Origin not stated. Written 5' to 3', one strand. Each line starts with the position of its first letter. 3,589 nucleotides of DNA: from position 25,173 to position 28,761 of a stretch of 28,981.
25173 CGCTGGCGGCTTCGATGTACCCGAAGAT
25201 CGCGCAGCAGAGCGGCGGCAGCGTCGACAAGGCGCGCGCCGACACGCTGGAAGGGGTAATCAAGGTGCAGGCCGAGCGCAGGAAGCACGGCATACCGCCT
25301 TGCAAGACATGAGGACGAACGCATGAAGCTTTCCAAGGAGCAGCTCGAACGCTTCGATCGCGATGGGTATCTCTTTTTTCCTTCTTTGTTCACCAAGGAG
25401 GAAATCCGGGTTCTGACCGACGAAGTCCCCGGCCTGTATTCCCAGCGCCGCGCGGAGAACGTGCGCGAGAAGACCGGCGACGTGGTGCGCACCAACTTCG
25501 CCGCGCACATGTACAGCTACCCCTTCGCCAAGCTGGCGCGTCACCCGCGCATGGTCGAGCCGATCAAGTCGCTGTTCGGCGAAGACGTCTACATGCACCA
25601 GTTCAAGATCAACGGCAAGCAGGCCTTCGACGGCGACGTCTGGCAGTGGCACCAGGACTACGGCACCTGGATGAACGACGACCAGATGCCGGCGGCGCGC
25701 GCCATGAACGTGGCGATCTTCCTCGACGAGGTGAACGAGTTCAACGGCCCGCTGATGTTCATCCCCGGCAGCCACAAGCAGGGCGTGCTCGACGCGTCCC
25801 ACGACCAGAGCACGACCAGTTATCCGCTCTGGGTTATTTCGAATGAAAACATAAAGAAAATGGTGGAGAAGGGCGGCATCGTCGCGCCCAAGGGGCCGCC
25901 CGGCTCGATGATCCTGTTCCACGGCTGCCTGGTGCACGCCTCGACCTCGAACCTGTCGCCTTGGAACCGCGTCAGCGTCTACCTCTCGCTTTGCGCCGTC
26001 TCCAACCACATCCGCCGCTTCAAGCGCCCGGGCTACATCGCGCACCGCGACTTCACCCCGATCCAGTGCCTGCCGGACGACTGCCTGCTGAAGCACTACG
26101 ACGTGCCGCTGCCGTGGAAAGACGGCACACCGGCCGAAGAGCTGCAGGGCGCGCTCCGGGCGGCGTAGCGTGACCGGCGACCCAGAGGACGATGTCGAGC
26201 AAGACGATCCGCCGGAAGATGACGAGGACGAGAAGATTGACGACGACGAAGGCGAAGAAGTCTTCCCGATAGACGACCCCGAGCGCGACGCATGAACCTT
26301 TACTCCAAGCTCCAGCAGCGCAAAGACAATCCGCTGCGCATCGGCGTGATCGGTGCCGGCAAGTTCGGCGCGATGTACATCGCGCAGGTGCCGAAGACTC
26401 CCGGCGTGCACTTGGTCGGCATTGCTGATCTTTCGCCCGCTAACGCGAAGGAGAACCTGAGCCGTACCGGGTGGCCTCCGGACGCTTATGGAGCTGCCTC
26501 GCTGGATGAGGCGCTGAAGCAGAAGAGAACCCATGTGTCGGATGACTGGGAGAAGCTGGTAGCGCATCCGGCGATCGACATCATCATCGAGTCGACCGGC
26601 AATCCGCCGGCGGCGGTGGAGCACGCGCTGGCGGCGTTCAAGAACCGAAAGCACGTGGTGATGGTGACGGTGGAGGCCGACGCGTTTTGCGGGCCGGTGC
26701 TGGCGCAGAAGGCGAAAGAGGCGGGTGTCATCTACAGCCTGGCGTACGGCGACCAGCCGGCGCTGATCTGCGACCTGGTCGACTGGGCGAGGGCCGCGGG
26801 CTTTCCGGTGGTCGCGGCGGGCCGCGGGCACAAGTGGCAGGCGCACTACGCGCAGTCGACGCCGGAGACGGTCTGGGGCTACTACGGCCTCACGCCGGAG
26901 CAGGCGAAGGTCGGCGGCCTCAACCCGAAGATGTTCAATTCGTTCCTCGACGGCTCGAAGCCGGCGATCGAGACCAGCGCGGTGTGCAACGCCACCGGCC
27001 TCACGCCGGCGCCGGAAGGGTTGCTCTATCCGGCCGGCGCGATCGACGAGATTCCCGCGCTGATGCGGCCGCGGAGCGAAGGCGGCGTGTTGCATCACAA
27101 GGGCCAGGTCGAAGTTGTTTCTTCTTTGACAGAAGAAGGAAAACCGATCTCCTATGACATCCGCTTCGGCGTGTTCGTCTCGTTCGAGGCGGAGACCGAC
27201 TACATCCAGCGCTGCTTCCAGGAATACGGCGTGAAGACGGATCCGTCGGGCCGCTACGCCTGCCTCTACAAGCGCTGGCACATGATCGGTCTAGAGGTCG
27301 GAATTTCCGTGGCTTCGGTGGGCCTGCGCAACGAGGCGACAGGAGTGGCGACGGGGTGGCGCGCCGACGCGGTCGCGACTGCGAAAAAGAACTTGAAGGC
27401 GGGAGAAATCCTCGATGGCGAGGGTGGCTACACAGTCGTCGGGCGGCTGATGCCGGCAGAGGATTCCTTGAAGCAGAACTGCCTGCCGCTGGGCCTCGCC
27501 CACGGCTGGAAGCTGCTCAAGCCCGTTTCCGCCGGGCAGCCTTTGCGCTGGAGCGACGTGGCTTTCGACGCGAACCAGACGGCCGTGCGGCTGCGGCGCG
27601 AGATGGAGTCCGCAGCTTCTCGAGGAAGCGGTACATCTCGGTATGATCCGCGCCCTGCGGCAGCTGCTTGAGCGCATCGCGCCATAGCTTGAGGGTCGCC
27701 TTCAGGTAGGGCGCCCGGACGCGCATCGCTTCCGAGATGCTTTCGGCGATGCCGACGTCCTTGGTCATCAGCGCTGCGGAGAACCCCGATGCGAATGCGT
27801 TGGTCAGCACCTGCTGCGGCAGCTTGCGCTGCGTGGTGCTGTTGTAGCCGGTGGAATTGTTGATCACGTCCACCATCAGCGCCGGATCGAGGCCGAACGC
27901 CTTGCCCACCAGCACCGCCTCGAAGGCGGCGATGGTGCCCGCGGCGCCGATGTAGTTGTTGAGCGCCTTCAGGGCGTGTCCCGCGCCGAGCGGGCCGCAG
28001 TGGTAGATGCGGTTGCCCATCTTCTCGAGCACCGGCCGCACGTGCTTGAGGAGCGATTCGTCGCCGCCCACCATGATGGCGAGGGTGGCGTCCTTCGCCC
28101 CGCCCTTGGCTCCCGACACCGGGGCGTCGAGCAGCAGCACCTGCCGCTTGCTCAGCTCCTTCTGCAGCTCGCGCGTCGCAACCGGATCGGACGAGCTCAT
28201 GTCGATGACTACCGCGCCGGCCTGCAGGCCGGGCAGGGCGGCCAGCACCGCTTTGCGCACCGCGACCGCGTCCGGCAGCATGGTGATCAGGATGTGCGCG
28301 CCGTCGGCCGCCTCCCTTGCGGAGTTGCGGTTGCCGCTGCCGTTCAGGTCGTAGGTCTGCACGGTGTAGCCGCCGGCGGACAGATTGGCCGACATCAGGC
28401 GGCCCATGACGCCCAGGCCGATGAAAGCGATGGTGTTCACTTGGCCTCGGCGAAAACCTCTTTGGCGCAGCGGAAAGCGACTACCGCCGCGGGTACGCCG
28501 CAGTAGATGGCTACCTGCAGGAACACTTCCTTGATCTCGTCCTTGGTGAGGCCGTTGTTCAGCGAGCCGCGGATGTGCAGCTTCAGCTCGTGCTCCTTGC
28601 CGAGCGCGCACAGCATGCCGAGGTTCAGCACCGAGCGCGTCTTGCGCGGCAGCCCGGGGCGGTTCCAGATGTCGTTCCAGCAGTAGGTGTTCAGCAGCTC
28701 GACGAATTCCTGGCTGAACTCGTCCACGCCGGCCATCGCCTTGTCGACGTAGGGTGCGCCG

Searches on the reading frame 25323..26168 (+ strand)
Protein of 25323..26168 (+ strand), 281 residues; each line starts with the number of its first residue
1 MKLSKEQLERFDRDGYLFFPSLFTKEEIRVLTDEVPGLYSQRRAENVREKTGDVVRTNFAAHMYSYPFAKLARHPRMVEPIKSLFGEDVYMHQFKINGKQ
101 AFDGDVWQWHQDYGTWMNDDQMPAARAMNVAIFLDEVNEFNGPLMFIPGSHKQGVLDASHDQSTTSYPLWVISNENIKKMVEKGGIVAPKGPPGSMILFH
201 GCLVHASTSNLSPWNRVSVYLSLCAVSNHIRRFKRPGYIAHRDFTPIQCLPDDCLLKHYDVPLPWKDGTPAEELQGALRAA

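Call 10: search_protein_families(library=pfam, proteins=[window:25323-26168:+], max_evalue=0.001)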
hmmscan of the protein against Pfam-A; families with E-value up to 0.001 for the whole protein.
window:25323-26168:+ (281 aa): 1 family
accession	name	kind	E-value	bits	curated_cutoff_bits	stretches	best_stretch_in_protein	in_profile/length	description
PF05721.19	PhyH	-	3.8e-32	112.7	22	1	11-216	1-211/213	Phytanoyl-CoA dioxygenase (PhyH)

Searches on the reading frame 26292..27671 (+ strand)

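Call 10: search_protein_families(library=pfam, proteins=[window:26292-27671:+], max_evalue=0.001)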
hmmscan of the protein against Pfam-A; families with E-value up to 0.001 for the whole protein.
window:26292-27671:+ (459 aa): 5 families
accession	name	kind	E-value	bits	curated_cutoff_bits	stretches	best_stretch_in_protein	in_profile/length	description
PF21135.2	DRL_cat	-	6.1e-53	179.6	27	1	153-336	1-164/164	Oxidoreductase DRL, catalytic domain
PF01408.29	GFO_IDH_MocA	-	1.8e-08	35.6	24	1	15-124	1-91/120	Oxidoreductase family, NAD-binding Rossmann fold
PF08666.17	SAF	-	5.6e-08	33.7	21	1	359-423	1-62/63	SAF domain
PF03447.22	NAD_binding_3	-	2.8e-07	31.7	24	1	38-146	21-111/116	Homoserine dehydrogenase, NAD binding domain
PF01113.26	DapB_N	-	1.8e-05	25.3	25.6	1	16-149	2-121/124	Dihydrodipicolinate reductase, N-terminus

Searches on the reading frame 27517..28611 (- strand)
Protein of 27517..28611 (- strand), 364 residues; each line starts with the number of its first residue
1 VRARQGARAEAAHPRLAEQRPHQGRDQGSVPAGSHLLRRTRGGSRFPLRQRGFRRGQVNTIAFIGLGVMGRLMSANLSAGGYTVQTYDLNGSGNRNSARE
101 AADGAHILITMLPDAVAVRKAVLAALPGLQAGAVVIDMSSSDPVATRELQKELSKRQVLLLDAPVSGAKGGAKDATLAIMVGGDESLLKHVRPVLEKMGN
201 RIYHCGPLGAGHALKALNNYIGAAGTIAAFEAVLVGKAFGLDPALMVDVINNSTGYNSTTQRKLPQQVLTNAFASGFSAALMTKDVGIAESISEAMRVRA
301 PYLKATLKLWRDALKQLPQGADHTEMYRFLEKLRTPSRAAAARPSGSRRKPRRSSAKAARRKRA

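Call 10: search_protein_families(library=pfam, proteins=[window:27517-28611:-], max_evalue=0.001)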
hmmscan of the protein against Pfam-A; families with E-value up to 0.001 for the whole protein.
window:27517-28611:- (364 aa): 2 families
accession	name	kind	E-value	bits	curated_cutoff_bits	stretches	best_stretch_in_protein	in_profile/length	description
PF03446.21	NAD_binding_2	-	1.3e-38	133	21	1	60-206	1-161/161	NAD binding domain of 6-phosphogluconate dehydrogenase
PF14833.11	NAD_binding_11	-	5e-34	117.6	30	1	209-330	1-122/122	NAD-binding of NADP-dependent 3-hydroxyisobutyrate dehydrogenase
